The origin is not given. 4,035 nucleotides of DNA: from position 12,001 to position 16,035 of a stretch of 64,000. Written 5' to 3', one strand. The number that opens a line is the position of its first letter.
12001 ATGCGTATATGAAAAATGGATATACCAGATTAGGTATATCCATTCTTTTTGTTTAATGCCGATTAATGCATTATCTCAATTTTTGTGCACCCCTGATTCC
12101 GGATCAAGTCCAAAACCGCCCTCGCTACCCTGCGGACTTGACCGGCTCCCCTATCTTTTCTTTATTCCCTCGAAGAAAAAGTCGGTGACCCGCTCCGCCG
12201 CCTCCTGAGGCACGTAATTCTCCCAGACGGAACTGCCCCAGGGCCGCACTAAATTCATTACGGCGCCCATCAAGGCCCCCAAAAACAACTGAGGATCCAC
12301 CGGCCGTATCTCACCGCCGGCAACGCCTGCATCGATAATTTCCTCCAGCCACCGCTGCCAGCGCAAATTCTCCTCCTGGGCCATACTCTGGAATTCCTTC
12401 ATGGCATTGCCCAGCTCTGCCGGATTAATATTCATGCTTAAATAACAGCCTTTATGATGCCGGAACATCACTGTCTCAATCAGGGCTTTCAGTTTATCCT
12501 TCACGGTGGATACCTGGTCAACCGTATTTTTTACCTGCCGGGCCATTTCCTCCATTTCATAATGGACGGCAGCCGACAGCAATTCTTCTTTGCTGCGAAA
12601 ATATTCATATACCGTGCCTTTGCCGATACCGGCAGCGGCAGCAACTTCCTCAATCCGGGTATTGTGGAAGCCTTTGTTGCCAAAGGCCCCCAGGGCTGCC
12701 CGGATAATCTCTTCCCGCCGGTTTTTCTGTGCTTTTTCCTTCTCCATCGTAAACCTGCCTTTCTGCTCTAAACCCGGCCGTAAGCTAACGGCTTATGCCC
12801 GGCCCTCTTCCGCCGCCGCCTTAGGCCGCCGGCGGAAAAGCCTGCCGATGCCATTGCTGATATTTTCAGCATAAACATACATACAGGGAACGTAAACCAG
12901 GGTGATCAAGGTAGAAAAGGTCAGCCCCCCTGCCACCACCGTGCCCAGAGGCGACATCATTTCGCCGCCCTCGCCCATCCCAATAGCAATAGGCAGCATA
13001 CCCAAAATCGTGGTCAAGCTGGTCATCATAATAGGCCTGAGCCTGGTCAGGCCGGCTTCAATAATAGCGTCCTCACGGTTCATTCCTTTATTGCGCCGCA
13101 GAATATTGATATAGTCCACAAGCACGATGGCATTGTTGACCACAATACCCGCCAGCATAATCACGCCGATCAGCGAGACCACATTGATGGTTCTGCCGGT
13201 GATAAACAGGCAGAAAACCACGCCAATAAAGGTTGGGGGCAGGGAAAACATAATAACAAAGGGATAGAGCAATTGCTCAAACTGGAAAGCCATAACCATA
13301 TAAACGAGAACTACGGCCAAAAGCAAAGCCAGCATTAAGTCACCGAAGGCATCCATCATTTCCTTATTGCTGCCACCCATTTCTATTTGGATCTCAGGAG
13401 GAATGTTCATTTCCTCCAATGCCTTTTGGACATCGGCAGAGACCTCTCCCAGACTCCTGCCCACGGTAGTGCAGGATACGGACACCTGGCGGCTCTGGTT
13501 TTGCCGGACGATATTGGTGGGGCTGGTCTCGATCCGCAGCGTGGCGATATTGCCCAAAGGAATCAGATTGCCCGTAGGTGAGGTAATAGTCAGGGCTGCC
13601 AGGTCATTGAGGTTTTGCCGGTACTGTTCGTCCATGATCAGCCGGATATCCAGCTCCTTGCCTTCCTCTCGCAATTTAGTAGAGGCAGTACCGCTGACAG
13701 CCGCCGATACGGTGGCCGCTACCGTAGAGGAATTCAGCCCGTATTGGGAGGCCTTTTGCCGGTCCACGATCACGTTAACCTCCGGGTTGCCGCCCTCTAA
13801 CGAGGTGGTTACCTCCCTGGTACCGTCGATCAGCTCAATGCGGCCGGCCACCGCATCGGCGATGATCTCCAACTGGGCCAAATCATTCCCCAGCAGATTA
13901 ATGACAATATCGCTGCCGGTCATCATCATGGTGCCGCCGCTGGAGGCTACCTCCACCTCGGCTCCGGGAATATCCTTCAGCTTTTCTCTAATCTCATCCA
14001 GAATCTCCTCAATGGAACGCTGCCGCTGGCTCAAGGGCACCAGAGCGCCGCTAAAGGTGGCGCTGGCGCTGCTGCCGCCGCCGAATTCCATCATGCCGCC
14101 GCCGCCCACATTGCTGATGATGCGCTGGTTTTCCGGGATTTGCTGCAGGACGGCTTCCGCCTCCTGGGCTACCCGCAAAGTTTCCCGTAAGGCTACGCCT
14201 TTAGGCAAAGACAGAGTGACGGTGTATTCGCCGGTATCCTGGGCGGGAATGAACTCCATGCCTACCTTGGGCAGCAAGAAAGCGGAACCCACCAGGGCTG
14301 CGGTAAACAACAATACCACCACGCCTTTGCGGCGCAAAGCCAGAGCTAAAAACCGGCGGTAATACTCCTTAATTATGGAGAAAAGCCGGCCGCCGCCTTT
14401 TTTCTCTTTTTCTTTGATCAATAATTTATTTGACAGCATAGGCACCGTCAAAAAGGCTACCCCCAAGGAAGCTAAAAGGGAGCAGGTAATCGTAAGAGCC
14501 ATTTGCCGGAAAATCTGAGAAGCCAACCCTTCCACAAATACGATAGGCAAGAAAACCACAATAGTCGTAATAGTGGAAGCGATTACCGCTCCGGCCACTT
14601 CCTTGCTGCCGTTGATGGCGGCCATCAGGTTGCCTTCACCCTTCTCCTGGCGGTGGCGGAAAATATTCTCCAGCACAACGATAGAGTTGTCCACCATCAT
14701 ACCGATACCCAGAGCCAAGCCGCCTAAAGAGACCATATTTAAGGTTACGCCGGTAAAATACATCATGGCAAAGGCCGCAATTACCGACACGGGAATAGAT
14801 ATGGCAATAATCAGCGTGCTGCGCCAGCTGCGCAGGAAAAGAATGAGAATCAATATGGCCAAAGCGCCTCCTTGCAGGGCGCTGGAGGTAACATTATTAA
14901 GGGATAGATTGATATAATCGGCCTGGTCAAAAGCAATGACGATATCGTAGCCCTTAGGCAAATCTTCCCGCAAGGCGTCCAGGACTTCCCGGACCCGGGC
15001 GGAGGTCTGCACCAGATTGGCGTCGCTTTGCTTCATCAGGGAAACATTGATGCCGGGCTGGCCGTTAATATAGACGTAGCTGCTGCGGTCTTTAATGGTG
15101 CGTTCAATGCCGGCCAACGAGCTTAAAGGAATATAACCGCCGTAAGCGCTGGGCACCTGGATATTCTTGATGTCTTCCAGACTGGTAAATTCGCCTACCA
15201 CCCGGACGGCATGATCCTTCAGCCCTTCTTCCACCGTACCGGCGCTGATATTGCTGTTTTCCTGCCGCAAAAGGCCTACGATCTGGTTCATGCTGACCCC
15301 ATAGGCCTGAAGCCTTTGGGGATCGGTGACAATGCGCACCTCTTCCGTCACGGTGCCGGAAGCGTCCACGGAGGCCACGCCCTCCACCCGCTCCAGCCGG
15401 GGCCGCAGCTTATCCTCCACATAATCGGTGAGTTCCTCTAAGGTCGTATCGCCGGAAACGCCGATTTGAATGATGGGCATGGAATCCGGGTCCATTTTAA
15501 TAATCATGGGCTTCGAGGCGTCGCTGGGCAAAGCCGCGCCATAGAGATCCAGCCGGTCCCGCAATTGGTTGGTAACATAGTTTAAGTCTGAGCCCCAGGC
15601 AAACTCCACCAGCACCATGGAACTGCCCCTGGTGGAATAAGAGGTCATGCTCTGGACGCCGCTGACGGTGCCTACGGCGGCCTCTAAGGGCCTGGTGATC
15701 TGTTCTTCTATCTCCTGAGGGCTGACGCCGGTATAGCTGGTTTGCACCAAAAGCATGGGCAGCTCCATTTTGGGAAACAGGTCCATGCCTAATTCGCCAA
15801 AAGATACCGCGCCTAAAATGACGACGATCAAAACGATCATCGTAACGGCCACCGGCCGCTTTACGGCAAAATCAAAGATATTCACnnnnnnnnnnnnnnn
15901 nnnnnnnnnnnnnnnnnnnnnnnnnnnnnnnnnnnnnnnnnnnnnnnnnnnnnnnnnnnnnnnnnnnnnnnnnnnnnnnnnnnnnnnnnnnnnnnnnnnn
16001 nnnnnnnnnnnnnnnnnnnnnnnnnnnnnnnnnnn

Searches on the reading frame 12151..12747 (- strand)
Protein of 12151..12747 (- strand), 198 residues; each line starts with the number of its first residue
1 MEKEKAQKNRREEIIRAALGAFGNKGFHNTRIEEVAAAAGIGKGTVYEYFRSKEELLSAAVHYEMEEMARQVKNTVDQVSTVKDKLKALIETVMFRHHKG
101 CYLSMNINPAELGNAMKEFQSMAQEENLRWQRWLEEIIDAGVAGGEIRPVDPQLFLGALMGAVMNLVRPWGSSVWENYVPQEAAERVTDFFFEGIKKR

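Call 23: search_protein_families(library=pfam, proteins=[window:12151-12747:-])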
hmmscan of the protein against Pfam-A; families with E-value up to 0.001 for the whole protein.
window:12151-12747:- (198 aa): 4 families
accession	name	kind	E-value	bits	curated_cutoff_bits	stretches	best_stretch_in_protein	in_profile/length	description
PF00440.29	TetR_N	-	1.8e-16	60.1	24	1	14-60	1-47/47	Bacterial regulatory proteins, tetR family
PF14514.11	TetR_C_9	-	2.8e-06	28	25.3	1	116-164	38-86/130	Tetracyclin repressor-like, C-terminal domain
PF17932.6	TetR_C_24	-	1.7e-05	25.5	26.4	1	81-167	3-88/114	Tetracyclin repressor-like, C-terminal domain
PF16925.10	TetR_C_13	-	0.00075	20.3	27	0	99-164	23-87/109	Tetracyclin repressor-like, C-terminal domain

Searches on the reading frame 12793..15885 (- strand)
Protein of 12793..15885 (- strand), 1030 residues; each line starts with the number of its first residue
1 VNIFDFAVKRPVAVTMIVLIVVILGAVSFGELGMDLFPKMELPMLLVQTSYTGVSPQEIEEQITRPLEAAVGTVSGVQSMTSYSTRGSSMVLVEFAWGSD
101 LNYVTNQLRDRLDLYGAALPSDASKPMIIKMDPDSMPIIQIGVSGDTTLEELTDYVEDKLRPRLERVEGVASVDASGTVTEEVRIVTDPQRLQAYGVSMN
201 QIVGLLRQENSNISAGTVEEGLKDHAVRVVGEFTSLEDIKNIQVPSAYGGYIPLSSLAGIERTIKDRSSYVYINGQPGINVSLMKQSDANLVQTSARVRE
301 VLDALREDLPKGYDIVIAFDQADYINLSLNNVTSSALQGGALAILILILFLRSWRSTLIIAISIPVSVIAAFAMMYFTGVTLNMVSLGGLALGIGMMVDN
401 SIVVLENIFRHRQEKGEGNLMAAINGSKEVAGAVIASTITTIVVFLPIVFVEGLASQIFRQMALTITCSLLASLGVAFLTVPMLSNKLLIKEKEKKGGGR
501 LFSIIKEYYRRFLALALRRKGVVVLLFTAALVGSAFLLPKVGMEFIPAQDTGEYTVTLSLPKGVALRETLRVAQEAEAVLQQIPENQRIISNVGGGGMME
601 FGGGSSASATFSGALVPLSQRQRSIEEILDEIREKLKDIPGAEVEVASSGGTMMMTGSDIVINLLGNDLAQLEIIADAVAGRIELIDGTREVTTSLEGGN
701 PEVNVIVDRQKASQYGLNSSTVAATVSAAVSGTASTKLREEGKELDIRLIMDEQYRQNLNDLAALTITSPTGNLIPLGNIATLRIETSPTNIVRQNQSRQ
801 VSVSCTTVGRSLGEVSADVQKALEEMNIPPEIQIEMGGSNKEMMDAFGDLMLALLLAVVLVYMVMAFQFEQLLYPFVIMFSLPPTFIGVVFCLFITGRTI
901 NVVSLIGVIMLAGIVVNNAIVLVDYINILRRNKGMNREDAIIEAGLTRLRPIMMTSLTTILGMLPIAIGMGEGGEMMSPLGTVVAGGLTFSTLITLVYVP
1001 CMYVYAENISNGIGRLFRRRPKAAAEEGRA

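Call 58: search_protein_families(library=pfam, proteins=[window:12793-15885:-], max_evalue=0.00001)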
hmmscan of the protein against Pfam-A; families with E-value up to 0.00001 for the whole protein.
window:12793-15885:- (1030 aa): 3 families
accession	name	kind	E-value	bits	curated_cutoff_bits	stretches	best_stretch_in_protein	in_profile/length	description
PF00873.25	ACR_tran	-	1.1e-263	878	28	1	3-1005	1-1019/1021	AcrB/AcrD/AcrF family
PF03176.21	MMPL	-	3.7e-13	49.6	20.5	2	294-478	103-292/333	MMPL family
PF02355.23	SecD_SecF_C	-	1.8e-09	37.7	20.5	0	849-993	32-173/189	Protein export membrane protein SecD/SecF, C-terminal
